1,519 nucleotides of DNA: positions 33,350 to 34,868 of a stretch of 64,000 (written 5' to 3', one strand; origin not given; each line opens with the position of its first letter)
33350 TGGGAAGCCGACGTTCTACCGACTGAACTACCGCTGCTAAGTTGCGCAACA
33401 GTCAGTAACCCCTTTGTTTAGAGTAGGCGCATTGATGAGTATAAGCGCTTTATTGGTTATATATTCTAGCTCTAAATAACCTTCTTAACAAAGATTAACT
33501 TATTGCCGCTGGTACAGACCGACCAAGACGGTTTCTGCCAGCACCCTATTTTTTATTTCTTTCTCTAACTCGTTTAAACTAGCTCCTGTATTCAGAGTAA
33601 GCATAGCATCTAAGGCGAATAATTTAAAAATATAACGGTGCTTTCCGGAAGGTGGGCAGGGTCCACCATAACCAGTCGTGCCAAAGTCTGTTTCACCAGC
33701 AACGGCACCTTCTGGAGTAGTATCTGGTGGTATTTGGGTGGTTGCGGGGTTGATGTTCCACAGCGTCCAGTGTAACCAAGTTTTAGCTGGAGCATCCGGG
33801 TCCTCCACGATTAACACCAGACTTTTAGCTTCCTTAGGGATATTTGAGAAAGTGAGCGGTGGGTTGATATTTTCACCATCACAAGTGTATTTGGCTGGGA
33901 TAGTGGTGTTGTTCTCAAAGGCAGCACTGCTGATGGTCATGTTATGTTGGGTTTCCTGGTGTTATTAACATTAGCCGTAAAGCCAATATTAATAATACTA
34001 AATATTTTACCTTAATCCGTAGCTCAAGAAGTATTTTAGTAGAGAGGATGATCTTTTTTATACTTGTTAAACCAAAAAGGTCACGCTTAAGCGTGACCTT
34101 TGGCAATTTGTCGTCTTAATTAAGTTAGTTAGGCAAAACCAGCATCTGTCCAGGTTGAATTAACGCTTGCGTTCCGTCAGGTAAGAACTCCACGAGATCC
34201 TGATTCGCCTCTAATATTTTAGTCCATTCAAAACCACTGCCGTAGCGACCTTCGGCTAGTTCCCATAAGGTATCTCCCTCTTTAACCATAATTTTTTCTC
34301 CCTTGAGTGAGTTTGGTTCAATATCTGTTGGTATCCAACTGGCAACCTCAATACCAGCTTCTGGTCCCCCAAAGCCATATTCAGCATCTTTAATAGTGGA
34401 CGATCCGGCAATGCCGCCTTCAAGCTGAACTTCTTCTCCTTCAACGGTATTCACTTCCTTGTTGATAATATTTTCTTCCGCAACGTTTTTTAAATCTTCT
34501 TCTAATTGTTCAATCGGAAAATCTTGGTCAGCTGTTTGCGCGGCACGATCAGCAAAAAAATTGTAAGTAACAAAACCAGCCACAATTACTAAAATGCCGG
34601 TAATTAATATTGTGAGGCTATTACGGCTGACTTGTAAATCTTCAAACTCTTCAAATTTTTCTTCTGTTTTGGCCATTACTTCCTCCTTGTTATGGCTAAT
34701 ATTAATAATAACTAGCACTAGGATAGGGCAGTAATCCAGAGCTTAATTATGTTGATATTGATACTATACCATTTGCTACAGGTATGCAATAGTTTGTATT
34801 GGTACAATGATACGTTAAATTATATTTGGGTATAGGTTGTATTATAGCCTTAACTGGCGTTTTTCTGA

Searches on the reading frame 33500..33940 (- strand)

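Call 22: search_protein_families(library=pfam, proteins=[window:33500-33940:-], max_evalue=0.001)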
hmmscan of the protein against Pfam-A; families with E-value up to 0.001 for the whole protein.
window:33500-33940:- (146 aa): 1 family
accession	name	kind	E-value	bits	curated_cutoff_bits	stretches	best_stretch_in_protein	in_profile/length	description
PF01161.25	PBP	-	5.8e-42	143.7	24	1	13-143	1-135/135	Phosphatidylethanolamine-binding protein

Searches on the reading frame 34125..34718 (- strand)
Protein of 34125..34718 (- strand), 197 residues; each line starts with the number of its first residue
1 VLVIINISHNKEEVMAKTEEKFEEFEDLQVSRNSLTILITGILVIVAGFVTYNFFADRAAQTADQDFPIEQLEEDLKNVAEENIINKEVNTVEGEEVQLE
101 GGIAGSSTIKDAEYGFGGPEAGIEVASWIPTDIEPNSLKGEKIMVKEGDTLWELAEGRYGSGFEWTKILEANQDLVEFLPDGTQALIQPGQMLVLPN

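Call 22: search_protein_families(library=pfam, proteins=[window:34125-34718:-], max_evalue=0.001)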
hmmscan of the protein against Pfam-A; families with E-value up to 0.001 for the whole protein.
window:34125-34718:- (197 aa): 1 family
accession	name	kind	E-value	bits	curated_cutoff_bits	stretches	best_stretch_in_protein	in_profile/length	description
PF01476.26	LysM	-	5.6e-05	23.4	20.9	1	144-196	2-43/43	LysM domain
